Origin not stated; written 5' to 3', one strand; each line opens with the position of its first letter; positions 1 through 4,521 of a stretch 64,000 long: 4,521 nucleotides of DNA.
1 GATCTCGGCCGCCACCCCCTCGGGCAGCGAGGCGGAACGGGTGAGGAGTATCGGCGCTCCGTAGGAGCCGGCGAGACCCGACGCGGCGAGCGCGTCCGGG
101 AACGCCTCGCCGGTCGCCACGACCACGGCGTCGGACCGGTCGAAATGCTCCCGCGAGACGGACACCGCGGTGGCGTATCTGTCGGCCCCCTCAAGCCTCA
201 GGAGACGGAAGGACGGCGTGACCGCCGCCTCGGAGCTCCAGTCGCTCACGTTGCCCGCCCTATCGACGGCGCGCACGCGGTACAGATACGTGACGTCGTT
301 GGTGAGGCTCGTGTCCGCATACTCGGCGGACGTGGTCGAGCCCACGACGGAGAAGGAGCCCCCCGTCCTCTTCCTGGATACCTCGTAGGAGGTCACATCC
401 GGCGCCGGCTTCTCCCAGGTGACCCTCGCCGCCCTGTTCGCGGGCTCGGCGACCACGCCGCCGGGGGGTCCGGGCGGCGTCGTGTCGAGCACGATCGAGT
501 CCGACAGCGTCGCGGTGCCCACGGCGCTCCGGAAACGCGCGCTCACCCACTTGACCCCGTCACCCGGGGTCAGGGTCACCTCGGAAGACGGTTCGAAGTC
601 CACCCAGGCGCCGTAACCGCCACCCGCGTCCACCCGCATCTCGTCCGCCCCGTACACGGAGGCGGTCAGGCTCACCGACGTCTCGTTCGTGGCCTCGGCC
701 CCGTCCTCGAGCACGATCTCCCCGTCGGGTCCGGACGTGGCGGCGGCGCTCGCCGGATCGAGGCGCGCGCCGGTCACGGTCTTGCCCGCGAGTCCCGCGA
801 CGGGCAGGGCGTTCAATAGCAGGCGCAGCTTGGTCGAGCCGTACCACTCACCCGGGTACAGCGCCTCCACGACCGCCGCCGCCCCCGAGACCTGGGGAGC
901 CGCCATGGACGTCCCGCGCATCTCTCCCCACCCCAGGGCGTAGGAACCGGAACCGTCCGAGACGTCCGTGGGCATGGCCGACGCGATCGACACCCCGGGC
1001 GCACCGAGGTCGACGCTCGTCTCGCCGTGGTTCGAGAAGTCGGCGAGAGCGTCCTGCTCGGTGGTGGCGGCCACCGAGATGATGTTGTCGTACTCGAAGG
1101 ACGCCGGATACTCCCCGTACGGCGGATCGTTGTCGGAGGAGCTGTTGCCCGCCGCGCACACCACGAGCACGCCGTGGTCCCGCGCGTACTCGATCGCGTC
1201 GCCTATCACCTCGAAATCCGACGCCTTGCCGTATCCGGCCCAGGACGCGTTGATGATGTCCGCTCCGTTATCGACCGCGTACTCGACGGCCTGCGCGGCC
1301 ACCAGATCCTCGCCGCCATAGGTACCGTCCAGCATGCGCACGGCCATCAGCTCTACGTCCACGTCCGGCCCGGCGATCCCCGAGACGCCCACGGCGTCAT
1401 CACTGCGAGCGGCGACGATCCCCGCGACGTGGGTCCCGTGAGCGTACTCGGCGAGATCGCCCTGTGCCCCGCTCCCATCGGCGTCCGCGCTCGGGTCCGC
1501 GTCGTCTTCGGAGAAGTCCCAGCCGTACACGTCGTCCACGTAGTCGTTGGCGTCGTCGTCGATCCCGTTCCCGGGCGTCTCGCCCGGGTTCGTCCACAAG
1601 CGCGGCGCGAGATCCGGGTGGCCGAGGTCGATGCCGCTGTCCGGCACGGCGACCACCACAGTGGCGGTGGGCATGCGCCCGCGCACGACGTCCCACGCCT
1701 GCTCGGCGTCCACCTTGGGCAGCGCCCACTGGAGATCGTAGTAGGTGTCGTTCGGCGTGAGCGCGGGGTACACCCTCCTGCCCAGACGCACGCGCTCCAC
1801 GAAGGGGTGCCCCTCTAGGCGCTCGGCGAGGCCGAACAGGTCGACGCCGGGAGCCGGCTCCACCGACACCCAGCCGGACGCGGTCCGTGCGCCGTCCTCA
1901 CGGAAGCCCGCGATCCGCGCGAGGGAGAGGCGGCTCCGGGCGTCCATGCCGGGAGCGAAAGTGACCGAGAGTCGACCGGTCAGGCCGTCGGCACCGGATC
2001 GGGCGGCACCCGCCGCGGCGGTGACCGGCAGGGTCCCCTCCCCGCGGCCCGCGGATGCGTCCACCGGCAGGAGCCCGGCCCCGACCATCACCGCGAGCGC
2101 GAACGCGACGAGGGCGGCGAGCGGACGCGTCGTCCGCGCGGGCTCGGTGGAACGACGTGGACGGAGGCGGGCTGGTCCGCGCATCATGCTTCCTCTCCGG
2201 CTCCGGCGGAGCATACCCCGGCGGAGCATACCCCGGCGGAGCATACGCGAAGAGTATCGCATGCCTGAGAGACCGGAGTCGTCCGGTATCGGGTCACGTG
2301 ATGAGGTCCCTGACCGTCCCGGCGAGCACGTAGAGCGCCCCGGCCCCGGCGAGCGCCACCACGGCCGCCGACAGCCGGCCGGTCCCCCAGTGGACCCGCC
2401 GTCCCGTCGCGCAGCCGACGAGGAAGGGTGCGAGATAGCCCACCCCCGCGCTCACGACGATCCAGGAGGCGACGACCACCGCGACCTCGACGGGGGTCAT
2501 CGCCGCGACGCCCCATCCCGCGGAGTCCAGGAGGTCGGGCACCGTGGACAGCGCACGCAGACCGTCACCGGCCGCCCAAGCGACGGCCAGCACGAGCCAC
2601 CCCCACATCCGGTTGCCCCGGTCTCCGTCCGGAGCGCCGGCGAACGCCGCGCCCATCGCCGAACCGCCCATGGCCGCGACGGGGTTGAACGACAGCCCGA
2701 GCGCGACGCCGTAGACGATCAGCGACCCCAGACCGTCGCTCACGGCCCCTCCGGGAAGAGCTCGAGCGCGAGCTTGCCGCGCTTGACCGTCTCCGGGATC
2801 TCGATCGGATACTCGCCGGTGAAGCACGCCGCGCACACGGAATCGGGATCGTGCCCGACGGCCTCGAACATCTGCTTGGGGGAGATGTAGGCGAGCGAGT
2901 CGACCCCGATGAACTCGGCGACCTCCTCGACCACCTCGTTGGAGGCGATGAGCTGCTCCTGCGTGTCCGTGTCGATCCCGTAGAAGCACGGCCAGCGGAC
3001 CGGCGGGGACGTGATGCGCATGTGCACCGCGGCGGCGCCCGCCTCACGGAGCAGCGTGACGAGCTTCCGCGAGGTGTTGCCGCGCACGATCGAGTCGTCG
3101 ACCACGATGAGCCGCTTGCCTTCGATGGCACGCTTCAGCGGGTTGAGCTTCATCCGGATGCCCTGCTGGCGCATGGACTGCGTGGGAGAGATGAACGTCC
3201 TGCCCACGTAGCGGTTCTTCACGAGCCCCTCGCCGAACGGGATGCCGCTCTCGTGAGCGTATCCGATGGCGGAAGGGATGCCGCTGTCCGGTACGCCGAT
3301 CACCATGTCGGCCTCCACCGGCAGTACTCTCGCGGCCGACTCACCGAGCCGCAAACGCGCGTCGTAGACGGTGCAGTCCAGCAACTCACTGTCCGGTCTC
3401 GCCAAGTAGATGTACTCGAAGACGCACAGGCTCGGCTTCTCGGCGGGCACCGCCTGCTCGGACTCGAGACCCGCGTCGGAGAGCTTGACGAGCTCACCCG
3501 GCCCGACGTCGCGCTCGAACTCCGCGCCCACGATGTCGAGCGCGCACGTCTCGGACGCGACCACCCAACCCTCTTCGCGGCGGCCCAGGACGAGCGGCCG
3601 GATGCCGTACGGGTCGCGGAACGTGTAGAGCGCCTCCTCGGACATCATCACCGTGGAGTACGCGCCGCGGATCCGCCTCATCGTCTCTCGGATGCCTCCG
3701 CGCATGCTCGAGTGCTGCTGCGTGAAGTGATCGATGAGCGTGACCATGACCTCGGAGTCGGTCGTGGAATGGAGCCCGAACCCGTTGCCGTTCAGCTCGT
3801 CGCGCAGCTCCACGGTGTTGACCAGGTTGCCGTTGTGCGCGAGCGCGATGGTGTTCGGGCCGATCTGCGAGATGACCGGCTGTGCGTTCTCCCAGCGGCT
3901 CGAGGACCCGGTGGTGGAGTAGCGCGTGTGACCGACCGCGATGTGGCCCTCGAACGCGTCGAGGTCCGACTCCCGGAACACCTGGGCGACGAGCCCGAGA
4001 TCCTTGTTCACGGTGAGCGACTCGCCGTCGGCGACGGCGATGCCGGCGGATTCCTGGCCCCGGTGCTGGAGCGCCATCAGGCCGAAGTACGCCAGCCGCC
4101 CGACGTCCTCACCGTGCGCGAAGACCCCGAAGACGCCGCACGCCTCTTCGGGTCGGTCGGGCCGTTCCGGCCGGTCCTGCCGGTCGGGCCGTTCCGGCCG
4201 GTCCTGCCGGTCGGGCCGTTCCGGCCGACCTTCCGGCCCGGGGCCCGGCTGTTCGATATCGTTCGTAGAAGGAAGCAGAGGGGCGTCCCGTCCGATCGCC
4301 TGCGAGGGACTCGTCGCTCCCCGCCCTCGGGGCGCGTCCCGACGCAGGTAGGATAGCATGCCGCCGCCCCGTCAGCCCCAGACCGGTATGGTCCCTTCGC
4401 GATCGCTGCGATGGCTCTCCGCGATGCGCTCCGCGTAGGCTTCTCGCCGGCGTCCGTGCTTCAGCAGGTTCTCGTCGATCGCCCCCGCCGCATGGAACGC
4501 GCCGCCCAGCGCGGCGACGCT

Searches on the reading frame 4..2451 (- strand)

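Call 17: search_protein_families(library=pfam, max_evalue=0.00001, proteins=[window:4-2451:-])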
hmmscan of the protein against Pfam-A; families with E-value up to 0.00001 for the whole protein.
window:4-2451:- (816 aa): 3 families
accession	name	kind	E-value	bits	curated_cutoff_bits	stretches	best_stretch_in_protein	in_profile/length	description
PF00082.27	Peptidase_S8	-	2.3e-45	155.5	21.8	1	264-542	3-267/288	Subtilase family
PF04122.17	CW_binding_2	-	2.5e-15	57.2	24.9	1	752-810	1-52/73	Cell wall binding domain 2 (CWB2)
PF00041.27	fn3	-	3.1e-07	30.9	25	1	662-742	2-81/84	Fibronectin type III domain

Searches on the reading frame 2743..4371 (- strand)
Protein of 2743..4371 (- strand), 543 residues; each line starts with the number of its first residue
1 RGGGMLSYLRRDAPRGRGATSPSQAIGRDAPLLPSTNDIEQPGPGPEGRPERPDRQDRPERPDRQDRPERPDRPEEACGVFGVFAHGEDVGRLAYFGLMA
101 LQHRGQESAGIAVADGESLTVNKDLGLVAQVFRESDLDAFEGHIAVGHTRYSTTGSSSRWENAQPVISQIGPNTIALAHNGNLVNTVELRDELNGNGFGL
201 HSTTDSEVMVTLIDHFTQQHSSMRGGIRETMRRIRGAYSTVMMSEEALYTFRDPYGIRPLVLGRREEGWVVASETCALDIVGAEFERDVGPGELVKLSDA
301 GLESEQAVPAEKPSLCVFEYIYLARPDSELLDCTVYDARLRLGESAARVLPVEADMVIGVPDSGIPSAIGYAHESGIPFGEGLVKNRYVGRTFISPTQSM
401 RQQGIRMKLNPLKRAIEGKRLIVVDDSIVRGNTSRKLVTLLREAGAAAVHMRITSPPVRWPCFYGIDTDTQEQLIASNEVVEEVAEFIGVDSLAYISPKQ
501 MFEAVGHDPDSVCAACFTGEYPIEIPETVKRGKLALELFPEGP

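Call 17: search_protein_families(library=pfam, max_evalue=0.00001, proteins=[window:2743-4371:-])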
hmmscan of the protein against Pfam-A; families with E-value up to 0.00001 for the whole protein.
window:2743-4371:- (543 aa): 3 families
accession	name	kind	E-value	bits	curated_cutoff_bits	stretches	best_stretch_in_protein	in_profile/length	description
PF13522.11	GATase_6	-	4.4e-19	69.2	27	1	139-274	7-130/130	Glutamine amidotransferase domain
PF13537.11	GATase_7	-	9.9e-19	68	25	1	161-278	11-121/123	Glutamine amidotransferase domain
PF00156.33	Pribosyltran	-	3.5e-07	30.1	26.3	1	353-450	29-119/158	Phosphoribosyl transferase domain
